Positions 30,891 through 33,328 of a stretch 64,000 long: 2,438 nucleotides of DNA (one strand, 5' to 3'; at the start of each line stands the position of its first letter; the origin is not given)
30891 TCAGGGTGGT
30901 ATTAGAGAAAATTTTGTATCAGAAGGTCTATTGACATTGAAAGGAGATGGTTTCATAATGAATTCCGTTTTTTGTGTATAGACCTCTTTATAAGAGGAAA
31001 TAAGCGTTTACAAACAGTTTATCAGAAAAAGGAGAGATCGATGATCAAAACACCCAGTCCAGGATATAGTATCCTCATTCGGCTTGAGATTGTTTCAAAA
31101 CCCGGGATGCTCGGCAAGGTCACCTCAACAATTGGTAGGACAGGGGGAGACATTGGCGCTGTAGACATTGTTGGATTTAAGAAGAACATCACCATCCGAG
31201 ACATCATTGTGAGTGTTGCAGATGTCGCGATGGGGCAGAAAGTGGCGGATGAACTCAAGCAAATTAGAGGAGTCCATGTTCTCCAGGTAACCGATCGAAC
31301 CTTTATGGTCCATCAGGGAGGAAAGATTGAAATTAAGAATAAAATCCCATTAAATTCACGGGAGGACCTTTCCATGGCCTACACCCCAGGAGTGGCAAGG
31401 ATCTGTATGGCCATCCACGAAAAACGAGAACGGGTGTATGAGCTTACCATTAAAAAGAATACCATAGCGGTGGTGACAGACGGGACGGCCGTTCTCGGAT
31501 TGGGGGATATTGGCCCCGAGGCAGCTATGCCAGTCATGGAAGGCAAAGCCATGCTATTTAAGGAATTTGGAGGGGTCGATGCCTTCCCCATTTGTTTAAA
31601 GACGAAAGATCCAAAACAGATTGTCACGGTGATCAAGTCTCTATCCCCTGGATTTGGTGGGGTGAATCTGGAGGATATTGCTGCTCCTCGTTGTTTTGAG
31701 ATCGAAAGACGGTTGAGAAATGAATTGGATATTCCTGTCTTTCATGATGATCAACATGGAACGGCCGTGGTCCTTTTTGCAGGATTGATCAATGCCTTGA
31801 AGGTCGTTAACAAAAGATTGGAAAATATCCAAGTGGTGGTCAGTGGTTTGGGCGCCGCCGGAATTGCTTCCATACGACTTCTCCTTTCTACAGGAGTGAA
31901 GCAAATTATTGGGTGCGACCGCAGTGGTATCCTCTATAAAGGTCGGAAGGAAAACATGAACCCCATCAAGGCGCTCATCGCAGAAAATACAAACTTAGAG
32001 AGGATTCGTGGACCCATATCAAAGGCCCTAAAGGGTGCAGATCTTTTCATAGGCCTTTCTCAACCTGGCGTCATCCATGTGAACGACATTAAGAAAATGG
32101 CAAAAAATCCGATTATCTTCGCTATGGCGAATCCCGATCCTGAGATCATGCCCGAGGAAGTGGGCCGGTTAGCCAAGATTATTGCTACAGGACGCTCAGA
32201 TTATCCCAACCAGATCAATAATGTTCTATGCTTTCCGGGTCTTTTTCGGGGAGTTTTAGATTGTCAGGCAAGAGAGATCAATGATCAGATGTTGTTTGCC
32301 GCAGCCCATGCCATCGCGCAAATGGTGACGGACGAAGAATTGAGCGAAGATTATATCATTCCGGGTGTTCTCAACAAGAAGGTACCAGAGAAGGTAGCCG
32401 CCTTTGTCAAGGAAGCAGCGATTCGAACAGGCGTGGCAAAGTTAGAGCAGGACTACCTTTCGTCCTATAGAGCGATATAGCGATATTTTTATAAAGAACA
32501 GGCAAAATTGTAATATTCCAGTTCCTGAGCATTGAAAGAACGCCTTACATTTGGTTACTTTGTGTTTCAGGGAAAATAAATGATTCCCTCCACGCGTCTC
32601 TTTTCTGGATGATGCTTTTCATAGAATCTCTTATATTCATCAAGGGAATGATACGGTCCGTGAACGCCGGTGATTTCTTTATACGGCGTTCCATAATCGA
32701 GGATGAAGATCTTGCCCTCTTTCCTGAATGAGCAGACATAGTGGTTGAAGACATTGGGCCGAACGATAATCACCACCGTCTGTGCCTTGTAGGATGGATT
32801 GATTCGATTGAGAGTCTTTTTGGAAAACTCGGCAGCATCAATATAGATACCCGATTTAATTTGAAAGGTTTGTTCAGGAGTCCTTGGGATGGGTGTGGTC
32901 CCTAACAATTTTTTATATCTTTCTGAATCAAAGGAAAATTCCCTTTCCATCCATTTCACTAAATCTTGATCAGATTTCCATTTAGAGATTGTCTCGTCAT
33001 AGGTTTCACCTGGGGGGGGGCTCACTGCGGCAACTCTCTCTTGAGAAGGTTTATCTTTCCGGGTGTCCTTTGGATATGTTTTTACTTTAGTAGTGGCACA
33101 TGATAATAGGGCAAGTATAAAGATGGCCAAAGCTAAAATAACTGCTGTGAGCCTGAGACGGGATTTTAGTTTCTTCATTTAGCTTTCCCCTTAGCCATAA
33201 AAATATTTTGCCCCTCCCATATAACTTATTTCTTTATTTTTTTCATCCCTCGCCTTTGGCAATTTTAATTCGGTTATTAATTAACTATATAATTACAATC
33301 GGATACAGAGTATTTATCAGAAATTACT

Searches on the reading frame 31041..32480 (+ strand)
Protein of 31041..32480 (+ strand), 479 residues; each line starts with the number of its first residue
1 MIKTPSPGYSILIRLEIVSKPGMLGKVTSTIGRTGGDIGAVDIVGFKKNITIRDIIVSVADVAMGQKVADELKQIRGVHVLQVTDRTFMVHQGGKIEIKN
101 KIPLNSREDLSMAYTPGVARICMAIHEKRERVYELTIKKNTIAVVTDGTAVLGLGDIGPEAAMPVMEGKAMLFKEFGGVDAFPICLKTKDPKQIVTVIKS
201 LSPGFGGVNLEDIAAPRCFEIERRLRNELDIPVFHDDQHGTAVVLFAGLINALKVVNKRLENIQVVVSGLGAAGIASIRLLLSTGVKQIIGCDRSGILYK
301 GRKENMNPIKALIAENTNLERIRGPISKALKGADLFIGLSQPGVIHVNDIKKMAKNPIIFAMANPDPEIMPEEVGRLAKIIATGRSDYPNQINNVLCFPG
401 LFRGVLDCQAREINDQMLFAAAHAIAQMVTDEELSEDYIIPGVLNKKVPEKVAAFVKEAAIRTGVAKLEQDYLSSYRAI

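Call 62: search_protein_families(library=pfam, proteins=[window:31041-32480:+], max_evalue=0.001)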
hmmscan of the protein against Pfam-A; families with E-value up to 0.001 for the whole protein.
window:31041-32480:+ (479 aa): 5 families
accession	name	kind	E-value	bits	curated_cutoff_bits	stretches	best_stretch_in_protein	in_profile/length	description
PF00390.24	malic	-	5.7e-31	108.2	23.1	1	95-226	3-182/182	Malic enzyme, N-terminal domain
PF03949.21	Malic_M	-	1.8e-24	86.9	23.5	1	240-460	3-257/258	Malic enzyme, NAD binding domain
PF13291.12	ACT_4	-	1.7e-06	29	27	1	9-79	5-76/80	ACT domain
PF01842.31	ACT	-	0.00019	21.6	27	1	13-76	3-65/66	ACT domain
PF00208.27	ELFV_dehydrog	-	0.00083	19.6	23.4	0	243-323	12-93/241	Glutamate/Leucine/Phenylalanine/Valine dehydrogenase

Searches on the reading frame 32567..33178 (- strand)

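Call 47: search_protein_families(library=pfam, proteins=[window:32567-33178:-], max_evalue=0.001)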
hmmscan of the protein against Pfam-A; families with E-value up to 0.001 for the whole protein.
window:32567-33178:- (203 aa): 1 family
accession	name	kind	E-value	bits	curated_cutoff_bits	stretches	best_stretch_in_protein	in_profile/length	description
PF04473.18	DUF553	-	0.00016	21.6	20.5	1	71-169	20-120/140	Transglutaminase-like domain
